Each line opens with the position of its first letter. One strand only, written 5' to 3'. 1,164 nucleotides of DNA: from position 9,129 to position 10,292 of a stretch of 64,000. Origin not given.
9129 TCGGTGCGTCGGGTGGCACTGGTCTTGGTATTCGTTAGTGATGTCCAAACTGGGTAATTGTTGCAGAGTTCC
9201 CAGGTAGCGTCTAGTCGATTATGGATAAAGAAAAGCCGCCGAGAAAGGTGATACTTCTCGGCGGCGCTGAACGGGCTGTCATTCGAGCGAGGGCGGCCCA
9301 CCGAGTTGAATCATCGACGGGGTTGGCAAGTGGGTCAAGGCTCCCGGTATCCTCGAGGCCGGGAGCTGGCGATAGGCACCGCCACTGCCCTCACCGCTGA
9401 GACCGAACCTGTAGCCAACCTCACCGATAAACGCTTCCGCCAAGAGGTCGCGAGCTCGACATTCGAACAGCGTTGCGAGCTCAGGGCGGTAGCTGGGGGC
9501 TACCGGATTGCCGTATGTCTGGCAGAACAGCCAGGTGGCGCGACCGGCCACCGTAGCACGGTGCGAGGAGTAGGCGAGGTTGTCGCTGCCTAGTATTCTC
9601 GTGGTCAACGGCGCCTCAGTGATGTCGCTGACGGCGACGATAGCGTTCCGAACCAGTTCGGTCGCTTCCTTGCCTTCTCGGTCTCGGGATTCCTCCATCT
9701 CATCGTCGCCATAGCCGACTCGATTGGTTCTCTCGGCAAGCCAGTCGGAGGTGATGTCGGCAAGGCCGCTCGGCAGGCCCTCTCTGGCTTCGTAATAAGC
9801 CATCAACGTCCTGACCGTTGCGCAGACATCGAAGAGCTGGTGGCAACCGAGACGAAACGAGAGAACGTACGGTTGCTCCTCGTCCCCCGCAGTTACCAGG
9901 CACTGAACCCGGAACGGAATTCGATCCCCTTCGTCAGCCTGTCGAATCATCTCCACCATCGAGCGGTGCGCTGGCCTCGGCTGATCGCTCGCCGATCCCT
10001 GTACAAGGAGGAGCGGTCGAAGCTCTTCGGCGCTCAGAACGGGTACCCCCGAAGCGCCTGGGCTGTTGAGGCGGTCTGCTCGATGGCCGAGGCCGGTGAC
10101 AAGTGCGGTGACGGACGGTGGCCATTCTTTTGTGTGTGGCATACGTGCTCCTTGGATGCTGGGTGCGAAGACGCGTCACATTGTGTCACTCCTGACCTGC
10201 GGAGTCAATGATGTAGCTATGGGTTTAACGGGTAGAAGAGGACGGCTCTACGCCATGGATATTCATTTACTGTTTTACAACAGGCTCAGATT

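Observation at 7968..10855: Mosaic-composition island inserted between dnaJ-like and dnaK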

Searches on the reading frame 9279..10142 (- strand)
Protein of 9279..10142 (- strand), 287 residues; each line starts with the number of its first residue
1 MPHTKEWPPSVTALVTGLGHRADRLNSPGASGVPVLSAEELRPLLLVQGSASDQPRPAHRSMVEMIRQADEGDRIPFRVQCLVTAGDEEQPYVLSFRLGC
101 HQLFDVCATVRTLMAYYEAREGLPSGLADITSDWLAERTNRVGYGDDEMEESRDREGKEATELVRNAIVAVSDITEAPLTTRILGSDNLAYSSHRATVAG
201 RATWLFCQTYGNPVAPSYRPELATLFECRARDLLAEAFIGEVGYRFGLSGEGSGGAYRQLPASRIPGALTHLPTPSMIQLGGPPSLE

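Call 3: search_protein_families(library=pfam, proteins=[window:9279-10142:-], max_evalue=1)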
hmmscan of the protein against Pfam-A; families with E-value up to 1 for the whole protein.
window:9279-10142:- (287 aa): 1 family
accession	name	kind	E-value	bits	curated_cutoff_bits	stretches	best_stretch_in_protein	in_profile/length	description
PF05547.17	Peptidase_M6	-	0.06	13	22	1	109-170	66-126/294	Immune inhibitor A peptidase M6, catalytic domain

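Call 4: search_protein_families(library=padloc, proteins=[window:9279-10142:-], max_evalue=1)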
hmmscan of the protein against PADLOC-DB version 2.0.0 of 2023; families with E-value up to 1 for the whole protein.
window:9279-10142:- (287 aa): 0 families

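Call 5: search_protein_families(library=ncbifam, proteins=[window:9279-10142:-], max_evalue=1)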
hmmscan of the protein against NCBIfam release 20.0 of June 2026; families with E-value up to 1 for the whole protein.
window:9279-10142:- (287 aa): 0 families

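Call 10: find_encoding_contigs(protein=window:9279-10142:-, flank=10000)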
Protein window:9279-10142:- (287 aa): no gene with exactly this product is on record in the collection.

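Call 17: find_homologous_proteins(query=window:9279-10142:-)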
Query window:9279-10142:- (287 aa): 1 proteins with E <= 0.001 among 3802 candidates.
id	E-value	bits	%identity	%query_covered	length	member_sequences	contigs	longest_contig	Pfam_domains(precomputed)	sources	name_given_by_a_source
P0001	5.1e-190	648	100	100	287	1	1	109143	-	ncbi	-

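Call 27: search_protein_representatives(protein=window:9279-10142:-)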
Query: 287 residues. Proteins with E-value up to 0.001 (for the whole library): 6; up to 1e-10: 4; up to 1e-30: 4. The best 6 are listed.
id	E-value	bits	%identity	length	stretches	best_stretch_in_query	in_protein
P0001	1.6e-190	647.9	100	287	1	1-287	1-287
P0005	3.1e-44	168.0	92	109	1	1-87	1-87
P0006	2.2e-42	161.8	39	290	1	7-278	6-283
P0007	8.4e-42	160.0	42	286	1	11-274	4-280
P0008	1.6e-09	54.1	31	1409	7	115-170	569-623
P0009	2.5e-04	37.0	27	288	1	39-273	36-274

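Call 28: predict_structure(protein=window:9279-10142:-)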
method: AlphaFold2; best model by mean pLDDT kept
length: 287 residues; sequences in the alignment: 1
mean_pLDDT: 32.7   pTM: 0.22
mean pLDDT of the five models: 32.7, 28.4, 28.2, 28.0, 27.7
residues with pLDDT >= 90: 0; 70-90: 0; 50-70: 0; < 50: 287
segments of 3 or more residues with pLDDT < 50: 1-287
pLDDT, mean of each block of 10 residues (from residue 1): 25 27 29 29 25 26 35 37 35 36 40 39 34 34 37 37 34 27 26 32 36 31 34 39 34 34 31 31 36
secondary structure, 60 per line:
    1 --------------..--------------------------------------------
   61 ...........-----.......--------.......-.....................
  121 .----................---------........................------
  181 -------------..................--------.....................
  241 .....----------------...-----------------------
elements in order: H61-71 E77-83 E92-98 H100-121 H126-141 H151-174 H194-211 H220-245

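Call 31: find_homologous_proteins(query=A2, max_evalue=0.01)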
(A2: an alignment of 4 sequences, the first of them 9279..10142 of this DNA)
Query A2 (4 sequences) (287 aa, profile of the alignment): 3 proteins with E <= 0.01 among 8000 candidates.
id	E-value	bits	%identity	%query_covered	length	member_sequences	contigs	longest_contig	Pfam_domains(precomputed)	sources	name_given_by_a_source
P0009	7.6e-120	418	26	80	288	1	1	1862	-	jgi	jgi:hypothetical protein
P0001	1.5e-119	417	100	100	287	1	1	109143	-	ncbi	-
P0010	3.1e-95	337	37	98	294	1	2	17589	-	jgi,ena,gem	-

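Call 32: search_solved_structures(query=A2, max_evalue=10)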
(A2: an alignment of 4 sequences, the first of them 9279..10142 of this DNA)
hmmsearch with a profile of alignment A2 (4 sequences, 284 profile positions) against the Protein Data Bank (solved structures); distinct sequences matched with E-value up to 10: 3.
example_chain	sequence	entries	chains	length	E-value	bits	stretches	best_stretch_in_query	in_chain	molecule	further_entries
3sr7_A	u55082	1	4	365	0.69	12.4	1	34-123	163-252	Isopentenyl-diphosphate delta-isomerase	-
4yu5_A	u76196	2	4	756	0.71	12.4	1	108-174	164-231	Immune inhibitor A, metalloprotease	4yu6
3opk_A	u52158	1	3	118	1.1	11.7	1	69-121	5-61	Divalent-cation tolerance protein cutA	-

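Call 34: find_encoding_contigs(protein=P0010, flank=10000)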
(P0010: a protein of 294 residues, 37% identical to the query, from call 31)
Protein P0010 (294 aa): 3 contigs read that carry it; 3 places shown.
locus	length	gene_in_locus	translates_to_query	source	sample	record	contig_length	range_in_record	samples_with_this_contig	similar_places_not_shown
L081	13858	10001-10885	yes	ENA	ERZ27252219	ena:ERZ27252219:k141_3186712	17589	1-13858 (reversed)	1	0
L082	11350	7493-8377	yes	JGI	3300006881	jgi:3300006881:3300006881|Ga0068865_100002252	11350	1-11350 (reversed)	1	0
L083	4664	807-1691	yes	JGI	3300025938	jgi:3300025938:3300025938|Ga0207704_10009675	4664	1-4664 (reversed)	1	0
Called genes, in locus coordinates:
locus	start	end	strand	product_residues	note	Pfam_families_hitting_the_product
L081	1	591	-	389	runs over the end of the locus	PF00089:Trypsin, PF13365:Trypsin_2, PF13180:PDZ_2, PF00595:PDZ (faint), PF17820:PDZ_6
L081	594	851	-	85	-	-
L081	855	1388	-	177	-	PF00924:MS_channel_2nd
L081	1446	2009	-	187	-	-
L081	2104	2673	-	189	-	-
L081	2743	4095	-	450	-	PF02934:GatB_N, PF02637:GatB_Yqey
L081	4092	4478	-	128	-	-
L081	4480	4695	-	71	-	-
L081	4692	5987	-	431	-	PF01425:Amidase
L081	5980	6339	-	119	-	PF02686:GatC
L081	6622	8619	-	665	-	PF22745:Nlig-Ia, PF01653:DNA_ligase_aden, PF03120:OB_DNA_ligase, PF03119:DNA_ligase_ZBD, PF14520:HHH_5 (weak), PF12826:HHH_2, PF14520:HHH_5 (weak), PF00533:BRCT, +1 more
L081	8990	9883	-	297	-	PF01435:Peptidase_M48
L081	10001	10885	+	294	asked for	-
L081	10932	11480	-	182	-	PF04011:LemA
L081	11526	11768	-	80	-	-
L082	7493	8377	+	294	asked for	-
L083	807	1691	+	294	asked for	-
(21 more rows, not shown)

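Call 35: find_encoding_contigs(protein=P0009, flank=5000)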
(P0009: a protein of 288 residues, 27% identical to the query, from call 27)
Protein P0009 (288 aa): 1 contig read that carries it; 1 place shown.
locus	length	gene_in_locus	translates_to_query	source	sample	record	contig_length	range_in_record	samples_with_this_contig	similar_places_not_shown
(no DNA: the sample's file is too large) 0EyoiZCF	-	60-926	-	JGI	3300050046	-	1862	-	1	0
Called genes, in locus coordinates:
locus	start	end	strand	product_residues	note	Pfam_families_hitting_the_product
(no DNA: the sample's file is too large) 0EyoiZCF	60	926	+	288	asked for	-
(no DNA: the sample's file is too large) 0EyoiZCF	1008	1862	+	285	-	?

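Call 43: find_related_loci(query=A2, collection=viral_contigs, flank=6000)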
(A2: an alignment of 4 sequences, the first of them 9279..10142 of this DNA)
Query A2 (287 aa) in viral_contigs; peptide patterns used: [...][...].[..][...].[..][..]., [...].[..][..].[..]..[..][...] (x = any residue, [..] = any of these).
101 stretches matched a pattern, but none encodes a relative of the query by tblastn (E <= 1e-3).

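Call 48: search_protein_families(library=phrogs, proteins=[window:9279-10142:-], max_evalue=0.1)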
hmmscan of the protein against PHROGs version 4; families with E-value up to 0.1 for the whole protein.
window:9279-10142:- (287 aa): 0 families

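Call 60: find_encoding_contigs(protein=P0006, flank=8000)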
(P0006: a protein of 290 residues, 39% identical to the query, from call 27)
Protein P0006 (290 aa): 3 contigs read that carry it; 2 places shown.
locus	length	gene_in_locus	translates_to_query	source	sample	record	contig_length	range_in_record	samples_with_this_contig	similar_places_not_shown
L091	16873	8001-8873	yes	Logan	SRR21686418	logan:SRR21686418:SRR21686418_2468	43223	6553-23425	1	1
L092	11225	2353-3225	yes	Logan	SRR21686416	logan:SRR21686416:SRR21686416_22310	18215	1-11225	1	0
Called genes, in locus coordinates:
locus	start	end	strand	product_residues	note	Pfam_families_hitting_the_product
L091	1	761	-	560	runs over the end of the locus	PF00989:PAS (weak), PF08448:PAS_4 (faint), PF13426:PAS_9, PF08447:PAS_3 (faint), PF00512:HisKA, PF02518:HATPase_c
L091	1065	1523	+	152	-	PF03449:GreA_GreB_N, PF01272:GreA_GreB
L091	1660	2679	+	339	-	-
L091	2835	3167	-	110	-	PF13560:HTH_31 (weak), PF12844:HTH_19, PF01381:HTH_3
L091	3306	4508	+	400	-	PF02403:Seryl_tRNA_N, PF00587:tRNA-synt_2b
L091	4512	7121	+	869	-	PF07517:SecA_DEAD, PF01043:SecA_PP_bind, PF21090:P-loop_SecA, PF07516:SecA_SW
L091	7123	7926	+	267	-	PF07719:TPR_2 (faint), PF13181:TPR_8 (faint), PF13428:TPR_14 (faint), PF00515:TPR_1 (faint), PF13176:TPR_7 (faint), PF13374:TPR_10 (faint), PF17874:TPR_MalT (faint), PF13424:TPR_12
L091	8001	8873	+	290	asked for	-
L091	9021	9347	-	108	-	-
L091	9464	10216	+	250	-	PF00005:ABC_tran, PF13401:AAA_22 (weak), PF13304:AAA_21 (weak)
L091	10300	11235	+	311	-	PF18075:FtsX_ECD, PF02687:FtsX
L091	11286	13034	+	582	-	PF00664:ABC_membrane, PF00005:ABC_tran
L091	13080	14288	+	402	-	PF05257:CHAP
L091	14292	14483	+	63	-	-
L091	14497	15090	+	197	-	PF03703:bPH_2 (weak)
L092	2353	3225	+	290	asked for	-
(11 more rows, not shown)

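Call 61: find_encoding_contigs(protein=P0007, flank=8000)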
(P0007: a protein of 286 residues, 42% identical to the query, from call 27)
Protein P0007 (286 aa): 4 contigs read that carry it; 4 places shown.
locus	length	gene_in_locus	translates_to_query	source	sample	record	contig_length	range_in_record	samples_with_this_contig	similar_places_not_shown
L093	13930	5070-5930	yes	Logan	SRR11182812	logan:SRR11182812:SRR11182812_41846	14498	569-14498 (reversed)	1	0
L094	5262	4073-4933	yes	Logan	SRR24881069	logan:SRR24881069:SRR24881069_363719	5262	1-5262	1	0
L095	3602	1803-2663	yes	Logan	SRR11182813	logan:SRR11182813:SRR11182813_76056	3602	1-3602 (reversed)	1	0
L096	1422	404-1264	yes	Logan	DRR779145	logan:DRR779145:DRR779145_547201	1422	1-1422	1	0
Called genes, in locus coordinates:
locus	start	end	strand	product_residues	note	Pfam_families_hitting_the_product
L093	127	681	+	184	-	PF01928:CYTH (weak)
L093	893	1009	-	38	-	-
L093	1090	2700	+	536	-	-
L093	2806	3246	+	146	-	PF00293:NUDIX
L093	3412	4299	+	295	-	PF01820:Dala_Dala_lig_N, PF07478:Dala_Dala_lig_C, PF13535:ATP-grasp_4 (weak)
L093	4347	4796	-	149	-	-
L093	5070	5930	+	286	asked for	-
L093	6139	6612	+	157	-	-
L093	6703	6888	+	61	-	-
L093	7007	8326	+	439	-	PF14870:PSII_BNR (faint), PF02012:BNR (faint), PF15902:Sortilin-Vps10 (weak)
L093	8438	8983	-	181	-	-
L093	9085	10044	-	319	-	-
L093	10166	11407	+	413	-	-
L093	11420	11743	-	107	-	-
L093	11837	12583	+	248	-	PF08818:DUF1801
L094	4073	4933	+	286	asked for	-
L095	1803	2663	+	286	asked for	-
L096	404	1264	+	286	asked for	-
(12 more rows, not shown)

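Call 62: find_encoding_contigs(protein=P0005, flank=8000)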
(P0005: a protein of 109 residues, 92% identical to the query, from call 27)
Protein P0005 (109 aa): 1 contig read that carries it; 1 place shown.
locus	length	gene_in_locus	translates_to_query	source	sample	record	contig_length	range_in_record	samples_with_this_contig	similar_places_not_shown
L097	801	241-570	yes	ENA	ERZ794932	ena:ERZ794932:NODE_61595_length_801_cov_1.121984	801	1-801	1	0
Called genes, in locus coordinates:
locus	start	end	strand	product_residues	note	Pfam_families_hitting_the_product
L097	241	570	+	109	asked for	-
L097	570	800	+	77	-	?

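Call 76: search_protein_families(library=pfam, alignment_id=A3, max_evalue=5)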
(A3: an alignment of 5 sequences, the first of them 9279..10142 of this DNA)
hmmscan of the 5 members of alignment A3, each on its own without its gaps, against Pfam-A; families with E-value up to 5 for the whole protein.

A. member 1, window:9279-10142:- (287 aa): 1 family
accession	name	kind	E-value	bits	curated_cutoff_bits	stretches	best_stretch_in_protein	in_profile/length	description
PF05547.17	Peptidase_M6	-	0.06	13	22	1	109-170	66-126/294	Immune inhibitor A peptidase M6, catalytic domain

B. families by the number of members that match (of 5 scanned): 1 family
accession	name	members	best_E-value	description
PF05547.17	Peptidase_M6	1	0.06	Immune inhibitor A peptidase M6, catalytic domain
